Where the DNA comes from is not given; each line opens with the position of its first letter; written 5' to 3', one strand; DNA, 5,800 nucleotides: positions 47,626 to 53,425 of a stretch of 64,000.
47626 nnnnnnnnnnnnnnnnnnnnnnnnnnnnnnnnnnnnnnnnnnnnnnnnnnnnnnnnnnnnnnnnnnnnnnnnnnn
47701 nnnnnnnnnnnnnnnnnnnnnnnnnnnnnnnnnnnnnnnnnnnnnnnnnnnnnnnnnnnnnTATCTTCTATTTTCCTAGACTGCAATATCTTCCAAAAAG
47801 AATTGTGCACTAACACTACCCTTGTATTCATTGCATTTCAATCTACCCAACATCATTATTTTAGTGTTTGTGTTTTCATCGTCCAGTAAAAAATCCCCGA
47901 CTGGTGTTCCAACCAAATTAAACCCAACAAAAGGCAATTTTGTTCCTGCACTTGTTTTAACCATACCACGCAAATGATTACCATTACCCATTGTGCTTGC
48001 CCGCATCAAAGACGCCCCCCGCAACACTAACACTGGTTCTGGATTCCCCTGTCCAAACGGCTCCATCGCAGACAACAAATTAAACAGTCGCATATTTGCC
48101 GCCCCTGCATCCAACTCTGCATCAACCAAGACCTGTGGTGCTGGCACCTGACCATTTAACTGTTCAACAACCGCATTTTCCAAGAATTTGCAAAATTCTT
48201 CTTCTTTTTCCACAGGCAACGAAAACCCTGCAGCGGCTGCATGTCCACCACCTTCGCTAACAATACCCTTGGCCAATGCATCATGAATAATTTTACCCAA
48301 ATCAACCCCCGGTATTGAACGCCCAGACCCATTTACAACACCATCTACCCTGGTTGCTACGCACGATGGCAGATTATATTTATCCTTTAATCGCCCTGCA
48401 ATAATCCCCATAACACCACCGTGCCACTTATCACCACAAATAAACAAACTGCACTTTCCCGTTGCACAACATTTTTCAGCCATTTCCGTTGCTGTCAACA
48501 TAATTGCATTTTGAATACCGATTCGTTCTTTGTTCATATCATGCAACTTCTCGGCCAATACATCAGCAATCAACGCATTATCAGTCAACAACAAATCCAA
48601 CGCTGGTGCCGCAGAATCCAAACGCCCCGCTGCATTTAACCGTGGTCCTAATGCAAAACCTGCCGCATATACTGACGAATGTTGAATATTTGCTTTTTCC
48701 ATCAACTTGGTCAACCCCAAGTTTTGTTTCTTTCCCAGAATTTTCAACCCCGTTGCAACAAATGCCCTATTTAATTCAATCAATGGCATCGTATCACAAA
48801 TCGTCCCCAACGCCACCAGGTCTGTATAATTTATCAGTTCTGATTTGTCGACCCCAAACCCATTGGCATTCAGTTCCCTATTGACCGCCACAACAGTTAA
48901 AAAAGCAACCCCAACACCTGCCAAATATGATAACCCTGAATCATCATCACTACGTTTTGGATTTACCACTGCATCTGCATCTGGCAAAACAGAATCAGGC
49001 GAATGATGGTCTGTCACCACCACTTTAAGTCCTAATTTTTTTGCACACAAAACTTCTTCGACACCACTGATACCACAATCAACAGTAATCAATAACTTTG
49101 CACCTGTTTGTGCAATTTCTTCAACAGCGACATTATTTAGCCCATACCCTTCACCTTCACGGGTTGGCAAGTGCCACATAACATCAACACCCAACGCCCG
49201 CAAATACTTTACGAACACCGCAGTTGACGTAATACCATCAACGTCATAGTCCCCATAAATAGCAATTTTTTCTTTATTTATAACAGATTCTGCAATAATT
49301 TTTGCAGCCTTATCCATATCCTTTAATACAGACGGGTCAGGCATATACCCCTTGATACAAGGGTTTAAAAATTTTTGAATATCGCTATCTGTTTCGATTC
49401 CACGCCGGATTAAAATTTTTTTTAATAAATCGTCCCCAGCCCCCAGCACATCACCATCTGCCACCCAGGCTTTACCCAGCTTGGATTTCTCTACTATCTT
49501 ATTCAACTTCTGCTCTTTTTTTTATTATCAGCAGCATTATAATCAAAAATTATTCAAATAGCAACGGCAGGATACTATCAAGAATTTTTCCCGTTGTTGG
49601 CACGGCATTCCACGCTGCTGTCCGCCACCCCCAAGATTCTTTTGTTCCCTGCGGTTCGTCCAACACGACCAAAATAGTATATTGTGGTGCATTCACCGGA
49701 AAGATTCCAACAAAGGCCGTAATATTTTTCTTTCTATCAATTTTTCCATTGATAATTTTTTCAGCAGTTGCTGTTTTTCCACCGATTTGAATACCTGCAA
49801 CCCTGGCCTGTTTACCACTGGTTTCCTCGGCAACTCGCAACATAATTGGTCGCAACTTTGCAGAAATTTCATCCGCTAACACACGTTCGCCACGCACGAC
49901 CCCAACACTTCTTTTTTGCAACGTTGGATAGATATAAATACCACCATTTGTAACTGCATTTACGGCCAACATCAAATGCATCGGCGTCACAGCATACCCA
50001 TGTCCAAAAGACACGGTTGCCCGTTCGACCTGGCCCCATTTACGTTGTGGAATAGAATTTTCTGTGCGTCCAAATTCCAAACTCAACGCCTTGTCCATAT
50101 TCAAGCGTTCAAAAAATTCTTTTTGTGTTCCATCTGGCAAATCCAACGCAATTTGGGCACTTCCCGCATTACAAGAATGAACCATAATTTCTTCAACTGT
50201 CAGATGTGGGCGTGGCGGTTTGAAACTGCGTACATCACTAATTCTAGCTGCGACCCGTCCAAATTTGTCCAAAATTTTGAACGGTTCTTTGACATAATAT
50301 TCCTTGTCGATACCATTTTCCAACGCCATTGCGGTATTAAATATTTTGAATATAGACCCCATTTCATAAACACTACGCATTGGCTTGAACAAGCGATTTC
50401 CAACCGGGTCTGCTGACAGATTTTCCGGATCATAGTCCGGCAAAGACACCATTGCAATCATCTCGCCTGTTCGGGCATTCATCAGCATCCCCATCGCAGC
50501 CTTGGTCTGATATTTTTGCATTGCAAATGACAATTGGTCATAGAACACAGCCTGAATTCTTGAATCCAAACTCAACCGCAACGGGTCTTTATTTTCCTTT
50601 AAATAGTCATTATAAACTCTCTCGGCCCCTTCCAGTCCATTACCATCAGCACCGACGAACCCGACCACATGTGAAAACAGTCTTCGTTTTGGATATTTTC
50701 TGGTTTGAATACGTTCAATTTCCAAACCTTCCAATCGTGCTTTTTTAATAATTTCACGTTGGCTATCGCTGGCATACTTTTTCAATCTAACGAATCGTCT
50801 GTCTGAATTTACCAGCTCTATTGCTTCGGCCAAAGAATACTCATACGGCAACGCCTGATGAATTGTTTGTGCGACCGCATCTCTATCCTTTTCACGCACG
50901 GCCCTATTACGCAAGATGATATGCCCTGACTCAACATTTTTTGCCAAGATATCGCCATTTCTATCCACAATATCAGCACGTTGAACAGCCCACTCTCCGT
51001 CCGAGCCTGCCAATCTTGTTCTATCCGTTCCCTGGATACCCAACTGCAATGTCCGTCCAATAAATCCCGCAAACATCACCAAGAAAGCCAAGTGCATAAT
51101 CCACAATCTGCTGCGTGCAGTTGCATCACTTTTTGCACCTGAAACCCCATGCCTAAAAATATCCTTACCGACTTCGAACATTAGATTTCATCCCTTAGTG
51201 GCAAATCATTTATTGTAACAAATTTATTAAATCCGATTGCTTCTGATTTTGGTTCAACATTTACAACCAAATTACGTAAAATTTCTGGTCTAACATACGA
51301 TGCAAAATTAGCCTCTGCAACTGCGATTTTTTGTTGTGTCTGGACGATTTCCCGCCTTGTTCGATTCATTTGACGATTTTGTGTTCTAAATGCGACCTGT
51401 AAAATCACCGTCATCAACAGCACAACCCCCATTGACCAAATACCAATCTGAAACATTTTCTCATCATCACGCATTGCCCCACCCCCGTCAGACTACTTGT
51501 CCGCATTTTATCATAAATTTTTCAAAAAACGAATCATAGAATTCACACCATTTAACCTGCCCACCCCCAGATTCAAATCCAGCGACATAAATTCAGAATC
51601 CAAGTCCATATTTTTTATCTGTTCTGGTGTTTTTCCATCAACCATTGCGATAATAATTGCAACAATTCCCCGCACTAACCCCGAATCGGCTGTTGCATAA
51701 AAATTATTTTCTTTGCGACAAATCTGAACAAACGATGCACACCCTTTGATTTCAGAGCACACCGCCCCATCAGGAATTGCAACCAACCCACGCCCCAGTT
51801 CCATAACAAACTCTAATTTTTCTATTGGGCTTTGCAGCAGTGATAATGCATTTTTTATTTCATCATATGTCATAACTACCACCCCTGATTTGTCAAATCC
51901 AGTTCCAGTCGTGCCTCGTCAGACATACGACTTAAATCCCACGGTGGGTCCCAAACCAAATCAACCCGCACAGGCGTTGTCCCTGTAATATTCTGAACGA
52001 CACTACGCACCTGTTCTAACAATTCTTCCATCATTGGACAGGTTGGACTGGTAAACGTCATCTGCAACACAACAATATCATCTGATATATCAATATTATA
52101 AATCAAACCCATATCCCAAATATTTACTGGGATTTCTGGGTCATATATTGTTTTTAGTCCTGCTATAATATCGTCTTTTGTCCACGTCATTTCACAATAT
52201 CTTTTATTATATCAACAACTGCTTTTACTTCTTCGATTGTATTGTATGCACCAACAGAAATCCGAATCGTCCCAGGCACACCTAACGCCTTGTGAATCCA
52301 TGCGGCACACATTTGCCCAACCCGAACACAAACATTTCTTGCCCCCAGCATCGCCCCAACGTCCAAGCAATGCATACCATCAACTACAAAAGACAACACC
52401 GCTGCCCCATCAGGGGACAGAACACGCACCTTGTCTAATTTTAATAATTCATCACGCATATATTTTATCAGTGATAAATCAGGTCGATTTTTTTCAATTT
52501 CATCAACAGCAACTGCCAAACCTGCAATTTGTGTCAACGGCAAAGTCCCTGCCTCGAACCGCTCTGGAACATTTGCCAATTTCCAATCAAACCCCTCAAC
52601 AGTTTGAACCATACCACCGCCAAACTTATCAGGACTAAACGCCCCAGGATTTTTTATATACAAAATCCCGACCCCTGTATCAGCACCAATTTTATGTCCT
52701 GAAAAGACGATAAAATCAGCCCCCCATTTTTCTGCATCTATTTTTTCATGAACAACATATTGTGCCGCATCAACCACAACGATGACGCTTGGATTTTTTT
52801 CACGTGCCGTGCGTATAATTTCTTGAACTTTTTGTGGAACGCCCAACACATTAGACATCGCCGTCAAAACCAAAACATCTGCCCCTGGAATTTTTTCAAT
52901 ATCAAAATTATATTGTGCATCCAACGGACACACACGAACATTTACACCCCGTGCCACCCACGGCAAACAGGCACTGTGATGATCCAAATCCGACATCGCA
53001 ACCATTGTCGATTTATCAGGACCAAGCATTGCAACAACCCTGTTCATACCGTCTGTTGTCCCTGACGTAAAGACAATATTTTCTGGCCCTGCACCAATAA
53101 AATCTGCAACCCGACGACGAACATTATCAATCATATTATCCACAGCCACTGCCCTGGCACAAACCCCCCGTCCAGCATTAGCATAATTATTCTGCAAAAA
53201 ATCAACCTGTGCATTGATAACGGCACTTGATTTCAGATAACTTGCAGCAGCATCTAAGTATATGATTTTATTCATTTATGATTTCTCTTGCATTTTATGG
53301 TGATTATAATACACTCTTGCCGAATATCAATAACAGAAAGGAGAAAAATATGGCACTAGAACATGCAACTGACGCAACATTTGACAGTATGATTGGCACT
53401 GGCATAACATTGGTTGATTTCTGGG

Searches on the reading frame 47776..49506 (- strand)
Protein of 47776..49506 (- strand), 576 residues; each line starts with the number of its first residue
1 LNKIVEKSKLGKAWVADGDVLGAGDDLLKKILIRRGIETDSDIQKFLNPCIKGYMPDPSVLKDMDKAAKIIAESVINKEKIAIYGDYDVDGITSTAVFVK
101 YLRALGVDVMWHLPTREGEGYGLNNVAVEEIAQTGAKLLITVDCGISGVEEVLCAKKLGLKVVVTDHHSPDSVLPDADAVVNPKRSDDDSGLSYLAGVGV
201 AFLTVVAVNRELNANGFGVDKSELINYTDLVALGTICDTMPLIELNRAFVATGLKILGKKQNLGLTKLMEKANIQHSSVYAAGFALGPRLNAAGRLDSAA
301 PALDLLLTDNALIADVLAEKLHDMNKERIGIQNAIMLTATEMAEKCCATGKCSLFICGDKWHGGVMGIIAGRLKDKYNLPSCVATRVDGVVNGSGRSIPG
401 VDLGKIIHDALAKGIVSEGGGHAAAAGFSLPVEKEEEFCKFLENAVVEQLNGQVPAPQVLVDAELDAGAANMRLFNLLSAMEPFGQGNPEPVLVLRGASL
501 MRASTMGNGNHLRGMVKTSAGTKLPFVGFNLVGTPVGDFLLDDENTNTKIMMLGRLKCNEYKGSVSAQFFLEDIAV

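Call 23: search_protein_families(library=pfam, proteins=[window:47776-49506:-], max_evalue=0.001)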
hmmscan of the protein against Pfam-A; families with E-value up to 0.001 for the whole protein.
window:47776-49506:- (576 aa): 3 families
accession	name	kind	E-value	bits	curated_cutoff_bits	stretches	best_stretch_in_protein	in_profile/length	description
PF01368.27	DHH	-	6.2e-25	88.3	28.1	1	80-235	1-125/125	DHH family, N-terminal domain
PF17768.7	RecJ_OB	-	6.1e-20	71.7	27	1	461-573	1-107/107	RecJ OB domain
PF02272.25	DHHA1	-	1.3e-15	58.1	25.9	1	358-447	10-101/102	DHHA1 domain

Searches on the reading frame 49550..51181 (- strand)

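Call 23: search_protein_families(library=pfam, proteins=[window:49550-51181:-], max_evalue=0.001)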
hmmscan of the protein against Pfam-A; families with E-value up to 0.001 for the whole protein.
window:49550-51181:- (543 aa): 3 families
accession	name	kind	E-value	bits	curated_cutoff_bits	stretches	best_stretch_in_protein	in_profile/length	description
PF00905.27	Transpeptidase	-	9.8e-49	166.6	22.1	1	232-513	4-283/299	Penicillin binding protein transpeptidase domain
PF03717.20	PBP_dimer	-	3.9e-13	50.7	24.4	1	66-179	4-126/180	Penicillin-binding Protein dimerisation domain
PF21922.1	PBP_dimer_2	-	0.00053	20.6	27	0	160-201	24-64/83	Penicillin binding protein A dimerisation domain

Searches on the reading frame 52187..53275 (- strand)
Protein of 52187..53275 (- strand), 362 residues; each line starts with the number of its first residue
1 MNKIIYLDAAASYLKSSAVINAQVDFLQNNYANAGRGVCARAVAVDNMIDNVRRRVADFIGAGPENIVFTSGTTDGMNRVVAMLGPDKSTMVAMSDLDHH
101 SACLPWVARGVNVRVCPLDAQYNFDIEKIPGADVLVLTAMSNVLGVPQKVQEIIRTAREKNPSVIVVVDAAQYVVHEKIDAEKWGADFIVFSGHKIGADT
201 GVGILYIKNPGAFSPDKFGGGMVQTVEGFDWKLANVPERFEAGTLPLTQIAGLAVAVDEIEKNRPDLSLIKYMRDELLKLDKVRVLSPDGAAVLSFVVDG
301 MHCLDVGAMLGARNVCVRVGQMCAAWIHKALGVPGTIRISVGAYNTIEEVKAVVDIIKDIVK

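Call 23: search_protein_families(library=pfam, proteins=[window:52187-53275:-], max_evalue=0.001)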
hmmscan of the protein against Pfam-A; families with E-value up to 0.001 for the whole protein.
window:52187-53275:- (362 aa): 2 families
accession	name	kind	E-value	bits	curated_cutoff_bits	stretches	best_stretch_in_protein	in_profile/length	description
PF00266.25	Aminotran_5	-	4.1e-83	279.8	21.5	1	5-353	1-371/371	Aminotransferase class-V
PF00155.27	Aminotran_1_2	-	4.1e-05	23.4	19.7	0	49-171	44-187/361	Aminotransferase class I and II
